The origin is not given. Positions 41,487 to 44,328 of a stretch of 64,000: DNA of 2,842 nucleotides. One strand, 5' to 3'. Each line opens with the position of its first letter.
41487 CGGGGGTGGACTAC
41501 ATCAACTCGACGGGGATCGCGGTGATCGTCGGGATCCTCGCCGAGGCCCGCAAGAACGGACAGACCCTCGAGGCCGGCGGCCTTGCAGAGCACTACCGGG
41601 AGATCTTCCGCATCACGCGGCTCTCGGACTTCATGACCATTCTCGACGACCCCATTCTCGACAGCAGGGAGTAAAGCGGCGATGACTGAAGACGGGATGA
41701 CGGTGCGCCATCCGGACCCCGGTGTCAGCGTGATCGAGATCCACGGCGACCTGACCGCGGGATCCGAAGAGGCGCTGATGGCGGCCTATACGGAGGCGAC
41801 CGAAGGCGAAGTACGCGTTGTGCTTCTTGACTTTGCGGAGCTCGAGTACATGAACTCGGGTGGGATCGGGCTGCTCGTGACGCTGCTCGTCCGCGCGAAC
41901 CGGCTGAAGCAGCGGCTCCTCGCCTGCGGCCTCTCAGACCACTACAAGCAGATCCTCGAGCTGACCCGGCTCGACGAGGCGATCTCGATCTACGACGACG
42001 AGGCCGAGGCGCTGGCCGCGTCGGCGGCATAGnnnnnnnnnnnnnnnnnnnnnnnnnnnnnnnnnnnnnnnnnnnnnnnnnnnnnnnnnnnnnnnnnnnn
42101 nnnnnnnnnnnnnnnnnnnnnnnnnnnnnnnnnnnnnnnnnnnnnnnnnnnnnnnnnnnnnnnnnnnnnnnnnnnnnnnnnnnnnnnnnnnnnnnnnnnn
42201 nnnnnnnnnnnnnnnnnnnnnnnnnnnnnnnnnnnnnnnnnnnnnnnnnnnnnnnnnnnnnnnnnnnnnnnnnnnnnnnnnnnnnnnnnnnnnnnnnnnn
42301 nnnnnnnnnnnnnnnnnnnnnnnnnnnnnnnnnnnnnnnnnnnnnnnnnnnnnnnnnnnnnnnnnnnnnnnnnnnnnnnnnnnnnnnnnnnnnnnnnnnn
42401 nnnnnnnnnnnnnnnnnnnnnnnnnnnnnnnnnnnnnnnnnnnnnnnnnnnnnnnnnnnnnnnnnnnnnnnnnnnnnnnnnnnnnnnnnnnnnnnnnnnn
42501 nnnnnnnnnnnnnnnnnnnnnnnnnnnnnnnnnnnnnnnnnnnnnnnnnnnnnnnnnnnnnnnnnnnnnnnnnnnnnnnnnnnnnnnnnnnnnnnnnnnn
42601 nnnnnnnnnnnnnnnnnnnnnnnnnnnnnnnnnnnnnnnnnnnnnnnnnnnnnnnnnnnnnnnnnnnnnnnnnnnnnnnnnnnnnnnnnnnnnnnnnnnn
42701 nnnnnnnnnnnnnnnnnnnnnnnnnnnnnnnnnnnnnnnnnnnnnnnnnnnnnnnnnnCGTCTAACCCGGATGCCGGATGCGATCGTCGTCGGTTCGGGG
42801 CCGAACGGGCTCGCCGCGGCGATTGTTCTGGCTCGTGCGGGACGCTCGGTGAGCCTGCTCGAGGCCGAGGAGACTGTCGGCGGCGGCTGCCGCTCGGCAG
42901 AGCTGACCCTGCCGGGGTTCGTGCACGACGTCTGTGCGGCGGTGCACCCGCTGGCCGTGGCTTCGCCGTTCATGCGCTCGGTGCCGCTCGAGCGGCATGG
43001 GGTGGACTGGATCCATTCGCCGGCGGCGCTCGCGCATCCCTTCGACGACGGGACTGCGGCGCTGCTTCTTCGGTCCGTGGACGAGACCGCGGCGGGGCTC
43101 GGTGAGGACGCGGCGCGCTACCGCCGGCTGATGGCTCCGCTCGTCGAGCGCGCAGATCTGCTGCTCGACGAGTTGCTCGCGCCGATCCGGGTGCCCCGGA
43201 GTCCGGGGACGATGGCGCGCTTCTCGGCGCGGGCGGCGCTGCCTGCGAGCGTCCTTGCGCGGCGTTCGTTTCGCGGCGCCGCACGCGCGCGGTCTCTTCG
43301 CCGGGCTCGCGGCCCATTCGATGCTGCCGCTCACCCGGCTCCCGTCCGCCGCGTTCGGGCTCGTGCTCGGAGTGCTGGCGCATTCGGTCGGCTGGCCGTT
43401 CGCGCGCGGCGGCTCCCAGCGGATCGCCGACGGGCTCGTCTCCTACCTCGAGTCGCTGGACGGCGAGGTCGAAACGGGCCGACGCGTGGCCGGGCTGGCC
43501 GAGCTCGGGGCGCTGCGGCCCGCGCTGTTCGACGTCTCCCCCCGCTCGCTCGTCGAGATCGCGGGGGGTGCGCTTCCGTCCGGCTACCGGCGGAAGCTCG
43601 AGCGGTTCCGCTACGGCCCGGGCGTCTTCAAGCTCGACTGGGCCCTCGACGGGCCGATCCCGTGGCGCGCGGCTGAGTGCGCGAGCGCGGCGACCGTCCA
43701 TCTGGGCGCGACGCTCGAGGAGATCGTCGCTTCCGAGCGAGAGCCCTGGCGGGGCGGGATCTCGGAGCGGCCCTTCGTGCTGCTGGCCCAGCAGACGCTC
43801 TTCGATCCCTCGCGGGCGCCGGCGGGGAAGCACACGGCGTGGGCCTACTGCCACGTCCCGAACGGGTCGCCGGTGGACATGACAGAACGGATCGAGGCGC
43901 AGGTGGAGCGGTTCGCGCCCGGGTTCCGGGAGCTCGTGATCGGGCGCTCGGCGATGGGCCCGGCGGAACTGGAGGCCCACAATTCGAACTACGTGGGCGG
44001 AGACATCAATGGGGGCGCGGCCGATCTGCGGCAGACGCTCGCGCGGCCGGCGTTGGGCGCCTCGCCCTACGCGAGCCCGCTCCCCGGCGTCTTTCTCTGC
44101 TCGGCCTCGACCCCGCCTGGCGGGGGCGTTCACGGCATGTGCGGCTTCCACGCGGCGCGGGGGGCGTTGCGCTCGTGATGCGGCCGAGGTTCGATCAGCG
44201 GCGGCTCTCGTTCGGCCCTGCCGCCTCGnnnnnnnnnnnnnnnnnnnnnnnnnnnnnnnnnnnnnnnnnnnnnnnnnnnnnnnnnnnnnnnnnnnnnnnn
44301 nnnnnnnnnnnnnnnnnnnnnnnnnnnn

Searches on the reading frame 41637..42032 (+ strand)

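Call 20: search_protein_families(library=pfam, proteins=[window:41637-42032:+], max_evalue=0.001)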
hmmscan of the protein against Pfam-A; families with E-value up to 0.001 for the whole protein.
window:41637-42032:+ (131 aa): 2 families
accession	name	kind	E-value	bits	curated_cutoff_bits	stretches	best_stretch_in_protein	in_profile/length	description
PF01740.26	STAS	-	6.3e-15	55.3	22.6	1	28-125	8-106/106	STAS domain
PF13466.11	STAS_2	-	1.8e-10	41.3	29.2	1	33-113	1-80/80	STAS domain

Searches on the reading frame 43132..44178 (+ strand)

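Call 21: search_protein_families(library=pfam, proteins=[window:43132-44178:+], max_evalue=0.001)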
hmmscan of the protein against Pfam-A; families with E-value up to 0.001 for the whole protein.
window:43132-44178:+ (348 aa): 0 families

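Call 88: search_protein_families(library=ncbifam, proteins=[window:43132-44178:+], max_evalue=0.001)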
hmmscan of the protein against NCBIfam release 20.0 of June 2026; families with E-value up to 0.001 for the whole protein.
window:43132-44178:+ (348 aa): 2 families
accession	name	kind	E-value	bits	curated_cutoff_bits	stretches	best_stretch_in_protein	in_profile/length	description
NF045689.1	BCarotKetCrtO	equivalog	1.2e-14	53.7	1000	1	165-344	334-534/563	beta-carotene ketolase CrtO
TIGR02734.1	crtI_fam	subfamily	2.1e-06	26.7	238.1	0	207-336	341-477/504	phytoene desaturase family protein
